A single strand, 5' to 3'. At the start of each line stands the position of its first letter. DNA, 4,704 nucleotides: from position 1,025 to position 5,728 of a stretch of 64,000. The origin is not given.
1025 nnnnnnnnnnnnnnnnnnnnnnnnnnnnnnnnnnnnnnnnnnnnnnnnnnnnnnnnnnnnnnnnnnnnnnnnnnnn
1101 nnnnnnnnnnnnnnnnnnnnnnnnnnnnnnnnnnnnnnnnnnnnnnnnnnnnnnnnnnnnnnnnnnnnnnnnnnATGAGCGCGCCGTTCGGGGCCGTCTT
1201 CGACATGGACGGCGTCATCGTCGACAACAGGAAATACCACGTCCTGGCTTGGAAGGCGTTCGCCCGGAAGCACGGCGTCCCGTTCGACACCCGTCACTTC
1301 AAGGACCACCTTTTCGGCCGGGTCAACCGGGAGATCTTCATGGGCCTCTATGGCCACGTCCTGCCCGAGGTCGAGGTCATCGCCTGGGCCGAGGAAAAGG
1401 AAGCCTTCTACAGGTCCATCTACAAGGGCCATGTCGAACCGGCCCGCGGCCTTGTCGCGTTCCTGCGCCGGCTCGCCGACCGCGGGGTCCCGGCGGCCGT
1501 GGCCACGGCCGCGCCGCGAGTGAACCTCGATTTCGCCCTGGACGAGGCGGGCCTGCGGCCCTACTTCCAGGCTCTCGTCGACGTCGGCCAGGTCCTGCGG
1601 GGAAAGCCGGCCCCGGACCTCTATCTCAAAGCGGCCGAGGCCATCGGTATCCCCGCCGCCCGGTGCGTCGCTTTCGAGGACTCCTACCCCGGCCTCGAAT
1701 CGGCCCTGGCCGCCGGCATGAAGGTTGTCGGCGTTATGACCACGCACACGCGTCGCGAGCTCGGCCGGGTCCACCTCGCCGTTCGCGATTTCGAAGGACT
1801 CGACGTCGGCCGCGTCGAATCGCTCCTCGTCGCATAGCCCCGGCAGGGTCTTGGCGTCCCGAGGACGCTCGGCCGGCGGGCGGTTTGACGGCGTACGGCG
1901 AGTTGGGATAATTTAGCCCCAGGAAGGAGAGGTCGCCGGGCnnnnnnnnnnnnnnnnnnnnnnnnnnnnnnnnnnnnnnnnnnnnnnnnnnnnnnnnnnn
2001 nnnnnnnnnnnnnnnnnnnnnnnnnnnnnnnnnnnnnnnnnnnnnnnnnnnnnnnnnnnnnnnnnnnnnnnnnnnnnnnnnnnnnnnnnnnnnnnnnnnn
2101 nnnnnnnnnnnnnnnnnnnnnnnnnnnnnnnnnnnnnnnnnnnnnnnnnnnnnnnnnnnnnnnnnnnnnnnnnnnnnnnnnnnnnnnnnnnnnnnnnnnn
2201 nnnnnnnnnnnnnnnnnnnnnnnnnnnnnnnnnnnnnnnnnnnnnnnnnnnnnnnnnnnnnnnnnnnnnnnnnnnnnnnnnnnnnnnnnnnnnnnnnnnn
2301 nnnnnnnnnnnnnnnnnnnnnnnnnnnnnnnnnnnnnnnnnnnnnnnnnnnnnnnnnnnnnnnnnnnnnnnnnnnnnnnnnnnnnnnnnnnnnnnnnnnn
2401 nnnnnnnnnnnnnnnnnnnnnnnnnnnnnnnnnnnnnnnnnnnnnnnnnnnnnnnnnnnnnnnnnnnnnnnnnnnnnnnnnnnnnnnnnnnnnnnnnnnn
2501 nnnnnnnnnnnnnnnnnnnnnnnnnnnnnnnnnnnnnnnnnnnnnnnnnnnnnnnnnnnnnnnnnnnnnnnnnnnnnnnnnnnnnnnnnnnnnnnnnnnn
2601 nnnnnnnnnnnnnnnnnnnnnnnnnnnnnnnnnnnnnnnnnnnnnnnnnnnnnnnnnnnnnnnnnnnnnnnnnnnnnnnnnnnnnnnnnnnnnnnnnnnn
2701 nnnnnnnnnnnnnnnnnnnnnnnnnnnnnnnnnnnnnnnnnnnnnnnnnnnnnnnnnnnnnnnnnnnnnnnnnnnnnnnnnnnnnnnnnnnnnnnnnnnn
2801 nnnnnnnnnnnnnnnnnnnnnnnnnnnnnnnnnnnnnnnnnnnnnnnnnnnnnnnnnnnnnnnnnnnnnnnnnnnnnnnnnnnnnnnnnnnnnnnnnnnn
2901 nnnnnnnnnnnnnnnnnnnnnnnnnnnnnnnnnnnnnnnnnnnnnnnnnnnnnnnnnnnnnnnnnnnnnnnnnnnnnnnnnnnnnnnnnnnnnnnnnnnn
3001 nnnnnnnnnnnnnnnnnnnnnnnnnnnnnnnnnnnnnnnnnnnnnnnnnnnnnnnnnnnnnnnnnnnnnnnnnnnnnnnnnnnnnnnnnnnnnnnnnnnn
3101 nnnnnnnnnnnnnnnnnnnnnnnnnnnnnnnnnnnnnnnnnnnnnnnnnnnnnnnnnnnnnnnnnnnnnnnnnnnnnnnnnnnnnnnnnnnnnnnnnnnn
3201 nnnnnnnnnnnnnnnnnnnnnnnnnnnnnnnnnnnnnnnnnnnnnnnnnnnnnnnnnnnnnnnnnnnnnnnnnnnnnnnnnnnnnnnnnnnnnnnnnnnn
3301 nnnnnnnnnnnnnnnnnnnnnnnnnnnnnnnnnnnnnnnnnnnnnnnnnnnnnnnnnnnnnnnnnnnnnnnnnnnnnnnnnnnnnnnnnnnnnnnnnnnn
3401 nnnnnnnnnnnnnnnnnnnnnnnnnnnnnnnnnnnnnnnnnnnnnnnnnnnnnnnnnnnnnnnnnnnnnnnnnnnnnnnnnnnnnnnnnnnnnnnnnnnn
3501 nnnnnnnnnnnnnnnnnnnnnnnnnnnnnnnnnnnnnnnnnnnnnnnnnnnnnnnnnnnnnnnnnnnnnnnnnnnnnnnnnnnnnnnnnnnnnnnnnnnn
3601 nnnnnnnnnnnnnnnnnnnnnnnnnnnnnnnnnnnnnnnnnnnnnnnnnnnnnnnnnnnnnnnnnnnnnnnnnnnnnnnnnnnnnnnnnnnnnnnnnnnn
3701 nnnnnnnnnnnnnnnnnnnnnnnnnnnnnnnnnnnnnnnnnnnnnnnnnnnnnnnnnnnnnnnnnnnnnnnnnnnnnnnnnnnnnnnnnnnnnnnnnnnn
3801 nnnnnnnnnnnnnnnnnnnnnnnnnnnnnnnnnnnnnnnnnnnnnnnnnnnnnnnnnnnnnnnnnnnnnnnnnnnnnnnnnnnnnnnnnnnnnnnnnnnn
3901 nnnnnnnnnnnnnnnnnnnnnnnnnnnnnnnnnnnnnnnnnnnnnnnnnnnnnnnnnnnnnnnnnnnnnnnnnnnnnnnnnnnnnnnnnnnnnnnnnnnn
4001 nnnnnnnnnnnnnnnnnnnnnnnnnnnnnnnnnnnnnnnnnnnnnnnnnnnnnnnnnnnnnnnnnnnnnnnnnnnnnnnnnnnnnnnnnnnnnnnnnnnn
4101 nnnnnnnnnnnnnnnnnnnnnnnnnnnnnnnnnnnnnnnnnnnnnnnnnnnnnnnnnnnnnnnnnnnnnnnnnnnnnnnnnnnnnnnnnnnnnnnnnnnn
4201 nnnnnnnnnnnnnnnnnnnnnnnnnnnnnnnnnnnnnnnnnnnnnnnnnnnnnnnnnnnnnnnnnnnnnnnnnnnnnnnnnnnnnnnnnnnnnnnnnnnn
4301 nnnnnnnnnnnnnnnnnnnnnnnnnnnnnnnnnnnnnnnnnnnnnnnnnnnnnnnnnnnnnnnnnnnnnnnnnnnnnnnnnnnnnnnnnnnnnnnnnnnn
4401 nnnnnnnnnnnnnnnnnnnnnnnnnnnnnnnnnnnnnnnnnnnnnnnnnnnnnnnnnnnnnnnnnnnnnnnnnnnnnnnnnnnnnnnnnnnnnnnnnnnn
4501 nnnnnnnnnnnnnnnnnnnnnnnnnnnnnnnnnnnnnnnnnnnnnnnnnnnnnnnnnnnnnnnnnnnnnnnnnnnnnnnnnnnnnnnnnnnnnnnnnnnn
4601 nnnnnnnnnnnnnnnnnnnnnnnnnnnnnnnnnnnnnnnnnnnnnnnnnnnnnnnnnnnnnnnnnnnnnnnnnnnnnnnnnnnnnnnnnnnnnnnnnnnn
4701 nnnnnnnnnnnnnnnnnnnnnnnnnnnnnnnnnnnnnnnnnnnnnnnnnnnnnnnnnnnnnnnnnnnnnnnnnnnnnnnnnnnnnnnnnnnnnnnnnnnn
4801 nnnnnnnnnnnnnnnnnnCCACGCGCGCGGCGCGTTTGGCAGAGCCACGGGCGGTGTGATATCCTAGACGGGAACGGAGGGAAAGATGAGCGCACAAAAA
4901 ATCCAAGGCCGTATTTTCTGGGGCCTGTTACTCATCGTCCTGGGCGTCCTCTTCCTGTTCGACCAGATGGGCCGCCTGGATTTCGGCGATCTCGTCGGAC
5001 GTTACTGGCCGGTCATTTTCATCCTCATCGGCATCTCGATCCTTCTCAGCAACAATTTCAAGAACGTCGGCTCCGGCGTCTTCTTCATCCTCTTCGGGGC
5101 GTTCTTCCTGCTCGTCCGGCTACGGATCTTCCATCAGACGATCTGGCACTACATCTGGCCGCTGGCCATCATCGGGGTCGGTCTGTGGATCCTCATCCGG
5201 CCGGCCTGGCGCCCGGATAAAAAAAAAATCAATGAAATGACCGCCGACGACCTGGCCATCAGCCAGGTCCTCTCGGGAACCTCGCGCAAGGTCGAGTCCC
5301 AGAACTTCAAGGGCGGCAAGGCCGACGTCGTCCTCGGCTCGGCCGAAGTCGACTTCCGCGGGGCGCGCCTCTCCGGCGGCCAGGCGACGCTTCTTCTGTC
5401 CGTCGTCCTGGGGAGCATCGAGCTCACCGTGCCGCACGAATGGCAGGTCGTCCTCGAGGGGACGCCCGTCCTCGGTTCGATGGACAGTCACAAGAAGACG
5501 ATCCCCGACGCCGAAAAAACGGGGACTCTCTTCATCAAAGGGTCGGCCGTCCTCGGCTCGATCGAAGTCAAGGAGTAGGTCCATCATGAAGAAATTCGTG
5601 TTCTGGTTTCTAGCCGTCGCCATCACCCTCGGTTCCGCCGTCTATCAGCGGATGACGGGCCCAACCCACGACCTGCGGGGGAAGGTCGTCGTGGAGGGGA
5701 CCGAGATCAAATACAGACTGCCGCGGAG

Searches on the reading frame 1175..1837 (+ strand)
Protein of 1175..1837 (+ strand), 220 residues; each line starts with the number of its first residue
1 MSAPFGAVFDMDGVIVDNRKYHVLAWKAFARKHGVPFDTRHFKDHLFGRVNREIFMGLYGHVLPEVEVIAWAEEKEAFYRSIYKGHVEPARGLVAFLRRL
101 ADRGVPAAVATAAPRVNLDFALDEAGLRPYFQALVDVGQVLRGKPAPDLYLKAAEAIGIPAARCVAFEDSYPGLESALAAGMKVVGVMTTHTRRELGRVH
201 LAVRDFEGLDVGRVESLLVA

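Call 73: search_protein_families(library=pfam, proteins=[window:1175-1837:+], max_evalue=0.00001)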
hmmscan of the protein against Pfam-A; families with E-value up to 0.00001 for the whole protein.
window:1175-1837:+ (220 aa): 4 families
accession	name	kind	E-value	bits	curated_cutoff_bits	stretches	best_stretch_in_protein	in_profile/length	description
PF00702.32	Hydrolase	-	3.9e-25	89.8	26.4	1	7-181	4-191/191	haloacid dehalogenase-like hydrolase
PF13419.12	HAD_2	-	1.5e-24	87.5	23.8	1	8-187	2-178/178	Haloacid dehalogenase-like hydrolase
PF12710.13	HAD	-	2.5e-07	31.7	27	1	7-167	1-178/189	haloacid dehalogenase-like hydrolase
PF13242.12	Hydrolase_like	-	9.1e-06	25.9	22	0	142-196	2-57/75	HAD-hyrolase-like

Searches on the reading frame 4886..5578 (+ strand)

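Call 73: search_protein_families(library=pfam, proteins=[window:4886-5578:+], max_evalue=0.00001)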
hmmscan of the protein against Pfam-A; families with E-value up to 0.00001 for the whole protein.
window:4886-5578:+ (230 aa): 3 families
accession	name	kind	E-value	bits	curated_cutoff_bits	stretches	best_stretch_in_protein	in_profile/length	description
PF22570.1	LiaF-TM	-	1.3e-22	80.9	27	1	11-108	1-96/98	LiaF transmembrane domain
PF18917.5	LiaI-LiaF-like_TM1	-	5.3e-20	71.7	27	2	10-53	1-42/42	LiaI-LiaF-like transmembrane region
PF09922.15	LiaF-like_C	-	3.5e-06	27.3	29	1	142-203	15-76/114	Cell wall-active antibiotics response LiaF, C-terminal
